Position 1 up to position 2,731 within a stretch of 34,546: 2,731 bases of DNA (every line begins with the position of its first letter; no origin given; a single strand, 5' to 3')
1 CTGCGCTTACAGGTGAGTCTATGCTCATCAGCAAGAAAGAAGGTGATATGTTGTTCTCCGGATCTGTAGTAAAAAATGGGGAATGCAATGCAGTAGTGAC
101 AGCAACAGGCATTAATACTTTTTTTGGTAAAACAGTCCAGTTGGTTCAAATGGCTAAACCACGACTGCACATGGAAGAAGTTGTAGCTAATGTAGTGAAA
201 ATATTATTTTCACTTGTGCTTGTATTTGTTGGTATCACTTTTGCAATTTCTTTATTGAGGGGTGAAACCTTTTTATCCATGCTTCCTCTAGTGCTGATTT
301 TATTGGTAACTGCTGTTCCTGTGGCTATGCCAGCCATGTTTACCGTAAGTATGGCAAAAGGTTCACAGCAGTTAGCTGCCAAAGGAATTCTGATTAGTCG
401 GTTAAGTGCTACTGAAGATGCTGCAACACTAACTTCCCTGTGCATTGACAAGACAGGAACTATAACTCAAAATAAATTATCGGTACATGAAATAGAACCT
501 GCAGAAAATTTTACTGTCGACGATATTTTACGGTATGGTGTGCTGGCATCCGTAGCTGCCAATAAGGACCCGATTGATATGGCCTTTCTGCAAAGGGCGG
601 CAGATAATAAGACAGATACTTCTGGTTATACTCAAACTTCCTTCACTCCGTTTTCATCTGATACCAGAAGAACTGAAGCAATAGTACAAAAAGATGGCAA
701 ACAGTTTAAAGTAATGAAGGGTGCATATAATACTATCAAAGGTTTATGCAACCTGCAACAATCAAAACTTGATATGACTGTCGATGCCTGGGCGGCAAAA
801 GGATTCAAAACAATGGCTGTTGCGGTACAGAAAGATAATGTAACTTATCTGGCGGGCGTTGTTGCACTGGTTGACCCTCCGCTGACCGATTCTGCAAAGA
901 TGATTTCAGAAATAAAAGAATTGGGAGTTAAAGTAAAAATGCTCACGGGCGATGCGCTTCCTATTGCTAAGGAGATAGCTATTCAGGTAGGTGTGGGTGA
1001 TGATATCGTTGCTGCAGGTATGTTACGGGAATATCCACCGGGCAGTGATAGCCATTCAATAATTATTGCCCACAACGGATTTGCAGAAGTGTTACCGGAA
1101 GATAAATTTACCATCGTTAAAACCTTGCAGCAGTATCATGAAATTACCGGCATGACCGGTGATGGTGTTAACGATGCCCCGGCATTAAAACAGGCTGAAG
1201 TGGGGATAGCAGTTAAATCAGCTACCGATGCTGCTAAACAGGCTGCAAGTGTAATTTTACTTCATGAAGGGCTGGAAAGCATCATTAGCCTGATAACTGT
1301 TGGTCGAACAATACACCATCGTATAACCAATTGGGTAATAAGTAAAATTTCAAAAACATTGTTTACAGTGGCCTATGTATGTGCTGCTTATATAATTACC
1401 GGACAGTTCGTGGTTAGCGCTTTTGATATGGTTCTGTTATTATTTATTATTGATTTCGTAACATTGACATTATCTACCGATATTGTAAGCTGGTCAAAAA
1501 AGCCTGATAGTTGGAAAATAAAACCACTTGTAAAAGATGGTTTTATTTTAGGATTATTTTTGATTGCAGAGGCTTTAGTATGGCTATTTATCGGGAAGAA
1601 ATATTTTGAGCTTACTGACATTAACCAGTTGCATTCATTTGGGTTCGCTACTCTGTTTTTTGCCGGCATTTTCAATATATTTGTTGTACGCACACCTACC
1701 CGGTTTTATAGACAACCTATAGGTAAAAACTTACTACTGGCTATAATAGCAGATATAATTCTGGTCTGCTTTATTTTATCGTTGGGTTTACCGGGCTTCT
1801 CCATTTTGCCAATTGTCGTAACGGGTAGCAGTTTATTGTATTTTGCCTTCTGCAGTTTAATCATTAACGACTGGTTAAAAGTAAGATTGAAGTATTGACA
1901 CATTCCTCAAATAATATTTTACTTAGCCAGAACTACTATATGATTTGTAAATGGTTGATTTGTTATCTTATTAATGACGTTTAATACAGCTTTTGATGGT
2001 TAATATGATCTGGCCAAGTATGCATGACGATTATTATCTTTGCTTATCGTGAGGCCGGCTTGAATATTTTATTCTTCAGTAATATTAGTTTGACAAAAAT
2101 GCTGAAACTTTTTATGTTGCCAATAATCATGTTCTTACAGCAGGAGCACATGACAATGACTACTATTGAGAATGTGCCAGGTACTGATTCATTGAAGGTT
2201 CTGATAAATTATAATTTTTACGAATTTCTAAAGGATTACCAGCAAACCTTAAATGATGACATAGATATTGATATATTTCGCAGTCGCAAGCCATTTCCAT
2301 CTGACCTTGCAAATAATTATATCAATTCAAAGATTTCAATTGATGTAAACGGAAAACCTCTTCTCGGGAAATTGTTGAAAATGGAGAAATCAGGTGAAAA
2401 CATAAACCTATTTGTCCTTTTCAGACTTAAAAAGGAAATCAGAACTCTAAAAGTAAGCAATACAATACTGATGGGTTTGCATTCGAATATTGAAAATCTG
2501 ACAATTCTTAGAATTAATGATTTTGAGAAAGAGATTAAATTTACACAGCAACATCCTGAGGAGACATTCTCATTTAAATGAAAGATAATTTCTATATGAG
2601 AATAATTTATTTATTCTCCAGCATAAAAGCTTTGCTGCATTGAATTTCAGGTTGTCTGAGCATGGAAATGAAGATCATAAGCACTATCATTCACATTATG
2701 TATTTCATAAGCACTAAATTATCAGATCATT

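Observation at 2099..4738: Secreted nucleoside-hydrolase/FmdE-like fusion protein flanked on both sides by DUF6702-like paralogues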

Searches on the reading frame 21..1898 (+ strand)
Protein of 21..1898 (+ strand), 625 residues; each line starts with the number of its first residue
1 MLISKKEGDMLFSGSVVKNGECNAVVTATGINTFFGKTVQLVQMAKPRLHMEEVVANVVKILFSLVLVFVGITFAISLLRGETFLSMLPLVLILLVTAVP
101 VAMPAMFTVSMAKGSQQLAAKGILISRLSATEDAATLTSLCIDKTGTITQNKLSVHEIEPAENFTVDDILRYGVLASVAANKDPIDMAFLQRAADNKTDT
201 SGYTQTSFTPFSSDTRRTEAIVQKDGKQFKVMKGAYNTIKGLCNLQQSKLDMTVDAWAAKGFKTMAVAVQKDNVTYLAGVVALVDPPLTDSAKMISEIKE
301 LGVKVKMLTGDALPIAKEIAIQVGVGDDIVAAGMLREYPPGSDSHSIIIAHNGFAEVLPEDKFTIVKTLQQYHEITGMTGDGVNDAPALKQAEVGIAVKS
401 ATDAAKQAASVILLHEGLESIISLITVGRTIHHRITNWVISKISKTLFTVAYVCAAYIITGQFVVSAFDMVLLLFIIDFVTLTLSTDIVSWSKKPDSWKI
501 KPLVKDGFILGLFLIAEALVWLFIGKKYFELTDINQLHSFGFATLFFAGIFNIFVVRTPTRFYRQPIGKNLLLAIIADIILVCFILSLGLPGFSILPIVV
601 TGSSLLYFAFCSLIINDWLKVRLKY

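Call 3: search_protein_families(library=pfam, proteins=[window:21-1898:+], max_evalue=0.1)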
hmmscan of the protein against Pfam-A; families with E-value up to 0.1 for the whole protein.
window:21-1898:+ (625 aa): 5 families
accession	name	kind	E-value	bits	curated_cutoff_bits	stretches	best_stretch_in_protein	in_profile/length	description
PF00122.25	E1-E2_ATPase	-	1.3e-22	80.7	28.1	1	2-121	61-181/181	E1-E2 ATPase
PF00702.32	Hydrolase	-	3.4e-20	73.7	26.4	1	141-392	5-190/191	haloacid dehalogenase-like hydrolase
PF08282.18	Hydrolase_3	-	1.6e-05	25.2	20.9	1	365-415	191-245/255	haloacid dehalogenase-like hydrolase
PF00689.26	Cation_ATPase_C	-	2e-05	24.9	27.3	1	503-617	50-170/175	Cation transporting ATPase, C-terminus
PF13246.12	Cation_ATPase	-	0.016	15.7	21.7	1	197-243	40-88/91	Cation transport ATPase (P-type)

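Call 4: search_protein_families(library=ncbifam, proteins=[window:21-1898:+], max_evalue=0.1)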
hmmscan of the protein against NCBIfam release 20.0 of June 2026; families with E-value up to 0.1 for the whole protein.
window:21-1898:+ (625 aa): 27 families (the best 25 are shown)
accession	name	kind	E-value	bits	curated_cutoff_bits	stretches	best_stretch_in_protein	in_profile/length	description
TIGR01647.1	ATPase-IIIA_H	equivalog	4.6e-155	517.8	615.5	1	3-584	150-751/755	plasma-membrane proton-efflux P-type ATPase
TIGR01525.1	ATPase-IB_hvy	subfamily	7.2e-61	206.7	346.25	2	1-331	111-432/560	heavy metal translocating P-type ATPase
TIGR01494.1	ATPase_P-type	subfamily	2.8e-58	197.5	62.3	2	33-324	110-364/478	HAD-IC family P-type ATPase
TIGR01522.1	ATPase-IIA2_Ca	equivalog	4.5e-58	196.7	798.3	1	10-470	191-685/854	calcium-transporting P-type ATPase, PMR1-type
TIGR01524.1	ATPase-IIIB_Mg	equivalog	1.1e-53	182.4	610.75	1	8-505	207-736/867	magnesium-translocating P-type ATPase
NF011702.0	PRK15122.1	subfamily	2.4e-53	181.3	975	1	9-502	245-772/907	magnesium-translocating P-type ATPase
TIGR01116.1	ATPase-IIA1_Ca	equivalog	3.7e-53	180.8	703.4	2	244-484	424-649/799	calcium-translocating P-type ATPase, SERCA-type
TIGR01517.1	ATPase-IIB_Ca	equivalog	4.1e-49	167.5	507.05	1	5-586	215-832/882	calcium-translocating P-type ATPase, PMCA-type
TIGR01511.1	ATPase-IB1_Cu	subfamily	6.2e-44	150.8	397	3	351-437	408-491/542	copper-translocating P-type ATPase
TIGR01512.1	ATPase-IB2_Cd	subfamily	4.3e-42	144.5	313.5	3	354-451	368-462/494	cadmium family heavy metal-translocating P-type ATPase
TIGR01497.1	kdpB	equivalog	2e-38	132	527.9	2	24-330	187-490/675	potassium-transporting ATPase subunit KdpB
TIGR01106.1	ATPase-IIC_X-K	subfamily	8.3e-35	119.9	946.1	3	354-489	664-791/997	Na,H/K antiporter P-type ATPase subunit alpha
NF008262.1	PRK11033.1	equivalog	5.9e-34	117.6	1005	2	355-464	602-708/731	zinc/cadmium/mercury/lead-transporting ATPase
NF007952.0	PRK10671.1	equivalog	2e-33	115.6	1316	2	4-336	385-702/838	copper-exporting P-type ATPase CopA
TIGR01657.1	P-ATPase-V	hypoth_equivalog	1e-32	112.7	618.25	3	345-486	774-912/1055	ATP13A2 family polyamine export P-type ATPase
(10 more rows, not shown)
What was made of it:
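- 21..1898 (+): Recurring neighbour, not a proven part: a type IIIA (H+-ATPase-like) P-type ATPase whose 5' end is cut off by the window start. NCBIfam TIGR01647 (call 4).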

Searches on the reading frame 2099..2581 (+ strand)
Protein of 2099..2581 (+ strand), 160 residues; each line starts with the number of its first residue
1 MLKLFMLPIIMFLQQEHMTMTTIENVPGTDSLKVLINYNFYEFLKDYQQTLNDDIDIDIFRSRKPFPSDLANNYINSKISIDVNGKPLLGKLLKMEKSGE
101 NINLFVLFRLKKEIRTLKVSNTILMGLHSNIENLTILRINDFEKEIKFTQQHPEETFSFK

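Call 3: search_protein_families(library=pfam, proteins=[window:2099-2581:+], max_evalue=0.1)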
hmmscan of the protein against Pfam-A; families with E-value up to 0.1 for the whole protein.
window:2099-2581:+ (160 aa): 2 families
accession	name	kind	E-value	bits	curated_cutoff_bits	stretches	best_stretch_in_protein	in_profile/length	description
PF20420.3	DUF6702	-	3.1e-12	47.1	24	1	12-149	5-141/141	Domain of unknown function (DUF6702)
PF14916.11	CCDC92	-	0.035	14.4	28.3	0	10-20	11-21/57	Coiled-coil domain of unknown function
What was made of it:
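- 2099..2581 (+): DUF6702-A paralogue, 160 aa. The leader is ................, followed by His17 (codon 2147-2149). Pfam PF20420 E 3e-12 (call 3).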

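Call 4: search_protein_families(library=ncbifam, proteins=[window:2099-2581:+], max_evalue=0.1)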
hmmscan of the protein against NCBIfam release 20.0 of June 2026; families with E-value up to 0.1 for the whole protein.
window:2099-2581:+ (160 aa): 0 families
